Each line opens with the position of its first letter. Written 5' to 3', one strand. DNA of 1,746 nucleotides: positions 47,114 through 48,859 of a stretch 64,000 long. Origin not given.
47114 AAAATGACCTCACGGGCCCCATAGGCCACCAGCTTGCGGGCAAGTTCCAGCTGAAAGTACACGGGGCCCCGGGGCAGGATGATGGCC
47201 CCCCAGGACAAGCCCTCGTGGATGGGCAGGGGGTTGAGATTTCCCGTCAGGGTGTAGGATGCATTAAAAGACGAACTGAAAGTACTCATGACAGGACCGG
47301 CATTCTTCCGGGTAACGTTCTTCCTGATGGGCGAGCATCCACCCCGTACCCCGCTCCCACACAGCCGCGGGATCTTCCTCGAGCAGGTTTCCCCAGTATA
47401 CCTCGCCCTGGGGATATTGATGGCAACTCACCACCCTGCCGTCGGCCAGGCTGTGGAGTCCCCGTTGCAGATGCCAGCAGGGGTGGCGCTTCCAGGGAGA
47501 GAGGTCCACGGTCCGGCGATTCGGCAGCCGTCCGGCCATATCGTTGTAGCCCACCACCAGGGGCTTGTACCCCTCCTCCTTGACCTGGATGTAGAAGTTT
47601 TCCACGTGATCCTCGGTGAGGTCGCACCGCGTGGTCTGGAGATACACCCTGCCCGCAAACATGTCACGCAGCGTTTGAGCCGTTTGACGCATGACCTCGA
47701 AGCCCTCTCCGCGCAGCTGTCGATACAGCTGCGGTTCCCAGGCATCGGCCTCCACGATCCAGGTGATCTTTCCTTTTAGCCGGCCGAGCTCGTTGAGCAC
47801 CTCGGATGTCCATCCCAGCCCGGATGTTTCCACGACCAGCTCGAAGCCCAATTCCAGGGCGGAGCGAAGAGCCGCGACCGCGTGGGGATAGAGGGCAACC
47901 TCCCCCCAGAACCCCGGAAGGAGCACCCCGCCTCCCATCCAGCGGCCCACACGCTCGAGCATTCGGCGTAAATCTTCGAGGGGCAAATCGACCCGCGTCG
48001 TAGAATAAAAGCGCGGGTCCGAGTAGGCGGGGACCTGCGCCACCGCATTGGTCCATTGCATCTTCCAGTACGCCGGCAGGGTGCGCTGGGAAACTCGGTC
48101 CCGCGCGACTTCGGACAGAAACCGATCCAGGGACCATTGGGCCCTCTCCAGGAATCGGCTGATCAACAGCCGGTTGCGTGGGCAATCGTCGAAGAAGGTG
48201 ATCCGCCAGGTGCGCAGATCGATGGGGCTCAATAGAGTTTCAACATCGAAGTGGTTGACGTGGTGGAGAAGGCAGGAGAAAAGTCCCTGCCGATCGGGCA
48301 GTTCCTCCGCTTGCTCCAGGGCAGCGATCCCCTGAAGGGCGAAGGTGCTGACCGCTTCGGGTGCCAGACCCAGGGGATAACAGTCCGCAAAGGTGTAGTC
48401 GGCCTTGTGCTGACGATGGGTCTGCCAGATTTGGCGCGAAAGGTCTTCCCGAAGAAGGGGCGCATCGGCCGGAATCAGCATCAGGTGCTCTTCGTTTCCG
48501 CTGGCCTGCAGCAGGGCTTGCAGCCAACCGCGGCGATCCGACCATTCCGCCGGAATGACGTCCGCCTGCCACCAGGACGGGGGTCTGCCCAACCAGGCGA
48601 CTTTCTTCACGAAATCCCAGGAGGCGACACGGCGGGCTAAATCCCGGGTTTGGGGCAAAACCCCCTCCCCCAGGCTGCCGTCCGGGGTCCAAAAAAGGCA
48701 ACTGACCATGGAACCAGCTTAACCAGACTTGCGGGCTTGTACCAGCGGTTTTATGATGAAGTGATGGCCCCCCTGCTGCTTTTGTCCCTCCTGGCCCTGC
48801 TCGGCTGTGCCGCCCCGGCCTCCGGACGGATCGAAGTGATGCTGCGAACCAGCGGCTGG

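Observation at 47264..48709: Radical-SAM-like protein that lacks the CxxxCxxC SAM-cluster triad but keeps a C-terminal SPASM-type cysteine cluster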

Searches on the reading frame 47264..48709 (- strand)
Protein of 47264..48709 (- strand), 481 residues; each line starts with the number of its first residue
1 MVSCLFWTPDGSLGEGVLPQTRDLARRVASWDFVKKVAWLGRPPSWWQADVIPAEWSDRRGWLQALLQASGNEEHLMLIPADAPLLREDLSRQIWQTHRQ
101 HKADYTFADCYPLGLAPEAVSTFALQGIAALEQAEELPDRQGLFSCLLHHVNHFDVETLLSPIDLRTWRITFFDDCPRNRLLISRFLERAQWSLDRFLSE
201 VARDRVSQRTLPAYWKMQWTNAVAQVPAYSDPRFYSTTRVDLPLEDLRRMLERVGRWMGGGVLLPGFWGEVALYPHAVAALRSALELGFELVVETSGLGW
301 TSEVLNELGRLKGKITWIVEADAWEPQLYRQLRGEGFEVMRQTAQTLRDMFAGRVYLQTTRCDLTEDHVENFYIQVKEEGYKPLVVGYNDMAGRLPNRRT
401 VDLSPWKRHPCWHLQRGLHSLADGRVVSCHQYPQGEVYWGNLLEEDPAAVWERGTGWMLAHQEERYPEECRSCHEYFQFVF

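Call 3: search_protein_families(library=ncbifam, proteins=[window:47264-48709:-], max_evalue=0.01)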
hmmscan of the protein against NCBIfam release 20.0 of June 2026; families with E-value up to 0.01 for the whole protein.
window:47264-48709:- (481 aa): 3 families
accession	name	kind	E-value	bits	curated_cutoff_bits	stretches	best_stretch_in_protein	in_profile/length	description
TIGR04321.1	spiroSPASM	subfamily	4e-100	335.9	250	1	55-481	71-510/510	spiro-SPASM protein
TIGR04085.1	rSAM_more_4Fe4S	domain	0.0018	18.7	27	1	422-474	11-65/93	SPASM domain-containing protein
TIGR02665.1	molyb_mobA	equivalog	0.0048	16.9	151.85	1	61-109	78-124/186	molybdenum cofactor guanylyltransferase MobA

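Call 4: search_protein_families(library=pfam, proteins=[window:47264-48709:-], max_evalue=0.01)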
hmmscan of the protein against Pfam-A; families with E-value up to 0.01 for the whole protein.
window:47264-48709:- (481 aa): 2 families
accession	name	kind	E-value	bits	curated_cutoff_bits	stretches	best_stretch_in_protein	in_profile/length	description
PF12804.13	NTP_transf_3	-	0.00018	22.2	27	1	63-110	76-123/160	MobA-like NTP transferase domain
PF13186.11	SPASM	-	0.00025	21.7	21.5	1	411-474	1-67/67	Iron-sulfur cluster-binding domain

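Call 7: find_homologous_proteins(query=window:47264-48709:-, max_evalue=0.001)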
Query window:47264-48709:- (481 aa): 32 proteins with E <= 0.001 among 8000 candidates.
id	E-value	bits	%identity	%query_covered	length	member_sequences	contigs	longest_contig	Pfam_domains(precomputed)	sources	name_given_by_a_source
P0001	0.0e+0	1139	100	100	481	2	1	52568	-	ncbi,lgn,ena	-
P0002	4.4e-210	717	63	100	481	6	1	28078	PF13186.12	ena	-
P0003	9.5e-209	712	72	84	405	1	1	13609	-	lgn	-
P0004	3.1e-181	622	57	100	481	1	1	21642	PF13186.12,PF04055.28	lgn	-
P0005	2.6e-143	497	47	100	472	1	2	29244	PF13186.12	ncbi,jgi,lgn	-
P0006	3.3e-85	305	39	92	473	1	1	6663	-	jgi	-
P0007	5.2e-83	298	39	89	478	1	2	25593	-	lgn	-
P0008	2.2e-82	296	40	88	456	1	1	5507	-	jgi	-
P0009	2.4e-82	295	39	88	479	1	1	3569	PF13186.12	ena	-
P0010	3.4e-82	295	40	88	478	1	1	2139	PF13186.12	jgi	-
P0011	3.0e-81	292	37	93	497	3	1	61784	PF13186.12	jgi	jgi:spiro-SPASM protein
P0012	3.8e-81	291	37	90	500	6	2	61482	PF13186.12,PF04055.28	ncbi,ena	-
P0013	7.7e-81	290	38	87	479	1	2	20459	-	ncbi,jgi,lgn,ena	-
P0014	5.6e-80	288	37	88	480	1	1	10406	-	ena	-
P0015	2.5e-79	286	38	83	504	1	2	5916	PF13186.12,PF04055.28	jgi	jgi:spiro-SPASM protein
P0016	2.7e-78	282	39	88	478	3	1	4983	PF13186.12,PF12804.14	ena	-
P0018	7.1e-77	277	35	97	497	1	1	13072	PF13186.12,PF04055.28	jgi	jgi:spiro-SPASM protein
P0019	1.2e-74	270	38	91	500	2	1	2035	PF13186.12,PF04055.28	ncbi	-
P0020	1.4e-74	270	39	85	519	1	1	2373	PF13186.12,PF04055.28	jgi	jgi:spiro-SPASM protein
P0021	1.2e-72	263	37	84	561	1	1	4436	PF13186.12,PF04055.28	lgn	-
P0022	2.0e-69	253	34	92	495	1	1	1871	PF13186.12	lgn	-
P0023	2.3e-68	249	35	85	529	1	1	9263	PF13186.12,PF12804.14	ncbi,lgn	-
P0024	2.4e-67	246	33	91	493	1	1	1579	PF13186.12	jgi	jgi:spiro-SPASM protein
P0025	1.4e-65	240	33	93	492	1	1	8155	PF13186.12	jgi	jgi:spiro-SPASM protein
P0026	5.3e-64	235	35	91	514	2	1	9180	PF04055.28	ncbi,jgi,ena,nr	ncbi:MAG TPA: spiro-SPASM protein [Rectinemataceae bacterium]|nr:spiro-SPASM protein [Rectinematacea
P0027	1.2e-63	234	35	88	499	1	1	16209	PF13186.12,PF04055.28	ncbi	-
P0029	1.8e-59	220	30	86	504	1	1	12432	PF13186.12,PF04055.28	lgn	-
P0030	3.9e-59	219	35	84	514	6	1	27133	PF04055.28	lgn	-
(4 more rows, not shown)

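Call 10: find_related_loci(query=A1, collection=genome_contigs, flank=10000)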
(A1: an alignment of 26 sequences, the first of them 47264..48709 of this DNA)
Query A1 (481 aa) in genome_contigs; peptide patterns used: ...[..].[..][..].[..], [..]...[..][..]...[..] (x = any residue, [..] = any of these).
599 stretches matched a pattern (row limit reached: there are more); 574 encode a relative of the query (tblastn E <= 1e-3); the best 80 are kept; 80 distinct loci.
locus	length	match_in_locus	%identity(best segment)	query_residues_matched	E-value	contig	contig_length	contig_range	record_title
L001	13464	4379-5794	47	1-481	9e-145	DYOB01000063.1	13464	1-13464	MAG TPA_asm: Borreliella garinii isolate SulCav_GS09_5_48_83 SulCav_GS09_5_7548_length_13464_cov_42_609740, whole genome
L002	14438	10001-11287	38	69-481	1e-87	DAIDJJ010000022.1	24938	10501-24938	MAG TPA_asm: Spirochaetales bacterium isolate clean382 NODE_22_length_24938_cov_3.279434, whole genome shotgun sequence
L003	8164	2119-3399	39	62-481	2e-84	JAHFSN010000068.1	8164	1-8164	MAG: Spirochaetaceae bacterium isolate nzgw599 NODE_24925_length_8165_cov_2.416459, whole genome shotgun sequence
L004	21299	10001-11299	37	56-481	2e-82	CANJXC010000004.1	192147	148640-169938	MAG: Spirochaetales bacterium isolate RH-23may17-786 genome assembly, contig: RH-23may17-C359, whole genome shotgun sequ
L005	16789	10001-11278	38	63-481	2e-82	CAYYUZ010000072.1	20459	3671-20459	MAG TPA_asm: uncultured Spirochaetales bacterium isolate binchicken_co54_357 genome assembly, contig: NODE_4598_length_2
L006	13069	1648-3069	35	14-481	4e-82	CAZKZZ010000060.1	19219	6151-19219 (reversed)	MAG TPA_asm: uncultured Spirochaetales bacterium isolate SRP332253_co1_263 genome assembly, contig: NODE_4576_length_192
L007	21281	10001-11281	38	62-481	2e-81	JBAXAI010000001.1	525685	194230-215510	MAG: Spirochaetales bacterium isolate ELA137 MAG137_1, whole genome shotgun sequence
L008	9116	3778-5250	35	14-481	2e-81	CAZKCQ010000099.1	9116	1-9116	MAG TPA_asm: uncultured Spirochaetaceae bacterium isolate binchicken_co129_599 genome assembly, contig: NODE_24681_lengt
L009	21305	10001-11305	33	51-481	2e-81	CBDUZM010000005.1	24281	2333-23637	MAG TPA_asm: uncultured Spirochaetaceae bacterium isolate SRR22302360_concoct_114 genome assembly, contig: ERZ25073602.4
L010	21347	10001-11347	38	41-481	3e-80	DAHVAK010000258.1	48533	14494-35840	MAG TPA_asm: Spirochaetales bacterium isolate clean1700 k141_195069, whole genome shotgun sequence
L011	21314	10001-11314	34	51-481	8e-80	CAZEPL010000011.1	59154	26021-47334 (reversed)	MAG TPA_asm: uncultured Spirochaetaceae bacterium isolate binchicken_co228_579 genome assembly, contig: NODE_507_length_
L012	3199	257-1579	38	68-481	5e-80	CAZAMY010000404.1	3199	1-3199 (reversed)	MAG TPA_asm: uncultured Sediminispirochaeta sp. isolate binchicken_co13_30 genome assembly, contig: NODE_55572_length_31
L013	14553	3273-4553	36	69-481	7e-79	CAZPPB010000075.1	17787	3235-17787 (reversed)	MAG TPA_asm: uncultured Spirochaetaceae bacterium isolate binchicken_co129_744 genome assembly, contig: NODE_9307_length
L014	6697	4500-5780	35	69-481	3e-78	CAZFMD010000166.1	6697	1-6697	MAG TPA_asm: uncultured Spirochaetaceae bacterium isolate binchicken_co334_238 genome assembly, contig: NODE_22349_lengt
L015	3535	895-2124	35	74-481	1e-78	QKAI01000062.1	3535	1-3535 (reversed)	MAG: Spirochaetaceae bacterium isolate SZUA-368 scaffold_150945, whole genome shotgun sequence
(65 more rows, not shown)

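Call 25: search_solved_structures(query=A1, max_evalue=10, show_alignments=3)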
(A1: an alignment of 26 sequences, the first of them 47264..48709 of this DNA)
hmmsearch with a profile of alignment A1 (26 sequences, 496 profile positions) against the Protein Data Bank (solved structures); distinct sequences matched with E-value up to 10: 18.
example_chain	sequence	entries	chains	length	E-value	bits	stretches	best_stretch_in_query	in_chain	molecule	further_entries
4m7t_A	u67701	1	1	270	5.7e-11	45.1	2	222-349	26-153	BtrN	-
4m7s_A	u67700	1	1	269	6.6e-11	44.9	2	223-349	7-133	BtrN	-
6c8v_A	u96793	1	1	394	9e-06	27.9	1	225-350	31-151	Coenzyme PQQ synthesis protein E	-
6efn_A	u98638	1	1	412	1.2e-05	27.5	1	219-365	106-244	Sporulation killing factor maturation protein SkfB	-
6oew_A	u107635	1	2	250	0.0038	19.3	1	39-181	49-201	Cytidylyltransferase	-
2z2u_A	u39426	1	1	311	0.0083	18.1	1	272-365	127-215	UPF0026 protein MJ0257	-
6djt_A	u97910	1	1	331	0.0096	17.9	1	272-365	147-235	S-adenosyl-L-methionine-dependent tRNA 4-demethylwyosine synthase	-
5v1q_A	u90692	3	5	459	0.03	16.3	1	250-423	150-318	Radical SAM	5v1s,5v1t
2yx0_A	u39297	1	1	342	0.1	14.6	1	276-365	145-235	radical sam enzyme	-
2qkx_A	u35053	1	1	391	0.28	13.1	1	68-114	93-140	Bifunctional protein glmU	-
3d8v_A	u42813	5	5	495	0.41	12.5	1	68-114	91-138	Bifunctional protein glmU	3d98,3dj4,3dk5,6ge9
3spt_A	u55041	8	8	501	0.42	12.5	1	68-114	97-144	Bifunctional protein glmU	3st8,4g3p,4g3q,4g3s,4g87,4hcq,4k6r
8r20_A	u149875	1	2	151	0.42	12.5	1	414-442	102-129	Hydroxylase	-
3foq_A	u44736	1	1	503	0.42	12.5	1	68-114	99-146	Bifunctional protein glmU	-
7pd1_A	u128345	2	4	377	0.75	11.7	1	152-270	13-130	Thiazole biosynthesis protein ThiH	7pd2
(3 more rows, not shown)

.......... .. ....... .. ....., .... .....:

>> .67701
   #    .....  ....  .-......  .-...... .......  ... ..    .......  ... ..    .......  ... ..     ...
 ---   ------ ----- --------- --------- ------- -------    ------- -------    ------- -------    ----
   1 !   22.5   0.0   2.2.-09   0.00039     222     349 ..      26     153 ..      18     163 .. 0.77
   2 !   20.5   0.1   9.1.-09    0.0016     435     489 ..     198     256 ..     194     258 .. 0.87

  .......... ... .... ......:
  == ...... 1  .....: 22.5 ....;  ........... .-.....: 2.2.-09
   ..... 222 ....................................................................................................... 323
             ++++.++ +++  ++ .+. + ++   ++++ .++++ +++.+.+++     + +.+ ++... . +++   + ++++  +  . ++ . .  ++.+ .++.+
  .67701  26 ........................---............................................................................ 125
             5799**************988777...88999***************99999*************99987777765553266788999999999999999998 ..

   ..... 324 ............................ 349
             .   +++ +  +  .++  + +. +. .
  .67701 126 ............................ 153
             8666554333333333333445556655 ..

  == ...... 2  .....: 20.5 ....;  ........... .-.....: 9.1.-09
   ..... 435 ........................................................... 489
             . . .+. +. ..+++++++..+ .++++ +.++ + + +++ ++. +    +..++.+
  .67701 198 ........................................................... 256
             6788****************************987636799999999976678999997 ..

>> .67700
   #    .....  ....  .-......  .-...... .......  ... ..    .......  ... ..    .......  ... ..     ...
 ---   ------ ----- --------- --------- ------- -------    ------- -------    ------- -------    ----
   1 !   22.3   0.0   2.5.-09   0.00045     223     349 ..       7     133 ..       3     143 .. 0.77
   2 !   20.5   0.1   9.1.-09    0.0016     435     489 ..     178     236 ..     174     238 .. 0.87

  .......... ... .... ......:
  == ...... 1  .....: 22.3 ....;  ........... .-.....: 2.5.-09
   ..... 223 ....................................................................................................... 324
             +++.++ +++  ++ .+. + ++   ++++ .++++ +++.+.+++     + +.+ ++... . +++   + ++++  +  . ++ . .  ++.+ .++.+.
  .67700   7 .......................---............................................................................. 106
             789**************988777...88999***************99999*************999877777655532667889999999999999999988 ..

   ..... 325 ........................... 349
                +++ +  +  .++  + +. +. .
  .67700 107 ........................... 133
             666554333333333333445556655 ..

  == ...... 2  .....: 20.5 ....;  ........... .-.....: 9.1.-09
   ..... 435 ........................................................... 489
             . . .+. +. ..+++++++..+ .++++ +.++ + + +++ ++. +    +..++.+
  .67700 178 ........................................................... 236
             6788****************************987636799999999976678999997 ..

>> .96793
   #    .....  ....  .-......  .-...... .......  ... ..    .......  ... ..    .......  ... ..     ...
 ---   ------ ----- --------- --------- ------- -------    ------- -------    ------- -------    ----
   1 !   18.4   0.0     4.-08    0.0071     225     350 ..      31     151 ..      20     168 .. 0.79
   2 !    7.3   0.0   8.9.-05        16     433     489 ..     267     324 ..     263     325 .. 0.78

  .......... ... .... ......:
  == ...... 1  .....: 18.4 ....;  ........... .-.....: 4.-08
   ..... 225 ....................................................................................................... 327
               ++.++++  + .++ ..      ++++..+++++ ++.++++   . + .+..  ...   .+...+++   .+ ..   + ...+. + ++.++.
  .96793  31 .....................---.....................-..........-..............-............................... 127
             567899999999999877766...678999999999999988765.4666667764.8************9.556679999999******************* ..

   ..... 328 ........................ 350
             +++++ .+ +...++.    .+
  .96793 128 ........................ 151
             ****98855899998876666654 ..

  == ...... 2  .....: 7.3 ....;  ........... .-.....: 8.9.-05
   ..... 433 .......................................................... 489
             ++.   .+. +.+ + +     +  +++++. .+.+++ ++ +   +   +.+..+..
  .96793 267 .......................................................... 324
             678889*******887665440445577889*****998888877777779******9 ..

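Call 30: predict_structure(alignment_id=A1)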
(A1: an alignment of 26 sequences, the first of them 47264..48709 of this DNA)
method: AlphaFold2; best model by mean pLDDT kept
length: 481 residues; sequences in the alignment: 26
mean_pLDDT: 91.7   pTM: 0.86
mean pLDDT of the five models: 91.7, 90.5, 90.2, 87.9, 87.4
residues with pLDDT >= 90: 368; 70-90: 98; 50-70: 13; < 50: 2
segments of 3 or more residues with pLDDT < 50: none
pLDDT, mean of each block of 10 residues (from residue 1): 96 88 95 97 91 95 97 96 97 98 97 97 97 92 94 96 90 93 95 96 91 94 90 83 97 93 91 96 94 96 92 89 95 96 96 93 91 95 88 82 67 88 91 81 96 92 86 64 46
secondary structure, 60 per line:
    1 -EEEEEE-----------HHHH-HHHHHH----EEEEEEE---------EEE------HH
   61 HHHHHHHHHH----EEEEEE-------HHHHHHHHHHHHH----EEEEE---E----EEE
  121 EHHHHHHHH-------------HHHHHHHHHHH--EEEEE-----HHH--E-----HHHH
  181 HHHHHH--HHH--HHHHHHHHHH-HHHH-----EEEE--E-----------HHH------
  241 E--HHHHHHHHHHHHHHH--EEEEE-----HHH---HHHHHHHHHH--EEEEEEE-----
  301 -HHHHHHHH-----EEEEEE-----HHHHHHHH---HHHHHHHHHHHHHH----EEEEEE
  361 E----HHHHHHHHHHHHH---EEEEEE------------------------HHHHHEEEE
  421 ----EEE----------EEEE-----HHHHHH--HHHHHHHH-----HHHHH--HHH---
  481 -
elements in order: E2-7 H19-22 H24-29 E34-40 E50-52 H59-70 E75-80 H88-100 E105-109 E118-121 H122-129 H143-153 E156-160 H177-186 H194-203 H205-208 E214-217 H244-258 E261-265 H277-286 E289-295 H302-309 E315-320 H326-333 H337-350 E355-361 H366-378 E382-387 H412-416 E417-420 E425-427 E438-441 H447-452 H455-462 H468-472

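Call 35: fold_search(model_id=the predicted structure, library=pdb)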
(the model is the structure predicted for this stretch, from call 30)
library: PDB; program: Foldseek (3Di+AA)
matches with E <= 10: 1466; with E <= 0.001: 99
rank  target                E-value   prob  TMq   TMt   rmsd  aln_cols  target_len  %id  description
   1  5v1t_A                6.6e-10  1.00  0.44  0.48   5.3       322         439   12  Crystal structure of Streptococcus suis SuiB bound to precursor peptide SuiA (released 2017-08-30)
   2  5v1s_B                1.9e-09  1.00  0.38  0.43   7.9       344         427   13  Crystal structure of Streptococcus suis SuiB bound to S-adenosylmethionine (released 2017-08-30)
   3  5v1s_A                2.0e-09  1.00  0.38  0.43   8.9       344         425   14  Crystal structure of Streptococcus suis SuiB bound to S-adenosylmethionine (released 2017-08-30)
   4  5v1q_A                2.8e-09  1.00  0.38  0.42   8.6       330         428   14  Crystal structure of Streptococcus suis SuiB (released 2017-08-30)
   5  6efn                  7.4e-09  1.00  0.43  0.54   6.6       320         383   16  Structure of a RiPP maturase, SkfB (released 2018-10-24)
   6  5v1q_B                9.2e-09  1.00  0.40  0.43   7.7       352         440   13  Crystal structure of Streptococcus suis SuiB (released 2017-08-30)
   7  4m7t                  6.6e-08  1.00  0.39  0.72   4.1       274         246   15  Crystal structure of BtrN in complex with AdoMet and 2-DOIA (released 2013-10-02)
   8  5why_A                1.7e-07  1.00  0.42  0.48  11.5       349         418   13  Structural Insights into Thioether Bond Formation in the Biosynthesis of Sactipeptides (released 2017-07-26)
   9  4k36_B                2.0e-07  1.00  0.40  0.52   7.6       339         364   13  His6 tagged anSMEcpe with bound AdoMet (released 2013-05-08)
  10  5wgg_A                2.1e-07  1.00  0.39  0.43  11.4       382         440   12  Structural Insights into Thioether Bond Formation in the Biosynthesis of Sactipeptides (released 2017-07-26)
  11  6oew_A                4.2e-07  1.00  0.35  0.67   4.3       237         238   12  Structure of a Cytidylyltransferase from Leptospira borgpetersenii serovar Hardjo-bovis (strain JB197) (released 2019-04-17)
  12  6oew_B                5.2e-07  1.00  0.35  0.67   4.0       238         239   12  Structure of a Cytidylyltransferase from Leptospira borgpetersenii serovar Hardjo-bovis (strain JB197) (released 2019-04-17)
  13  4k37_A                5.8e-07  1.00  0.38  0.49   6.9       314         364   12  Native anSMEcpe with bound AdoMet (released 2013-05-08)
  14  4k36_A                8.2e-07  1.00  0.38  0.48   6.8       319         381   13  His6 tagged anSMEcpe with bound AdoMet (released 2013-05-08)
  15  8hzv_D                1.1e-06  1.00  0.37  0.38  13.9       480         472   13  The crystal structure of a Radical SAM Enzyme DesII (released 2024-07-10)
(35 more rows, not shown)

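Call 43: find_encoding_contigs(protein=P0001, flank=3000, max_places=3)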
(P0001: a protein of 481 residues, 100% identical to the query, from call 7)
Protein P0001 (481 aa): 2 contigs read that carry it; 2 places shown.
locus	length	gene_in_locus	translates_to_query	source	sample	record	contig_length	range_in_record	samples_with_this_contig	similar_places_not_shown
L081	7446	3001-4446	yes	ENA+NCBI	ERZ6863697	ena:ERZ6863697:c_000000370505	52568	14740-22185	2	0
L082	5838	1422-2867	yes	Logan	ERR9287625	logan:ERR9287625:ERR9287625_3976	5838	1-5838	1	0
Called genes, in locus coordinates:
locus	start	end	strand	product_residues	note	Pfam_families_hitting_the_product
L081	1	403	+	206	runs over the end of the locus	-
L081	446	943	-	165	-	-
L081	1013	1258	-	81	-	PF02609:Exonuc_VII_S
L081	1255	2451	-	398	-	PF13742:tRNA_anti_2, PF01336:tRNA_anti-codon, PF02601:Exonuc_VII_L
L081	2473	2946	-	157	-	-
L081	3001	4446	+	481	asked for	-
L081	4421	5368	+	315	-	-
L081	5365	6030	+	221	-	PF02348:CTP_transf_3, PF12804:NTP_transf_3 (weak)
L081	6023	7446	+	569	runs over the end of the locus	PF13489:Methyltransf_23, PF08241:Methyltransf_11, PF08242:Methyltransf_12, PF13649:Methyltransf_25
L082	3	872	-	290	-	?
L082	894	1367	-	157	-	-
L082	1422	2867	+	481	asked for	-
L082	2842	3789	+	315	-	-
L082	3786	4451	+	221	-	PF02348:CTP_transf_3, PF12804:NTP_transf_3 (weak)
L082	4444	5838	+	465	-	?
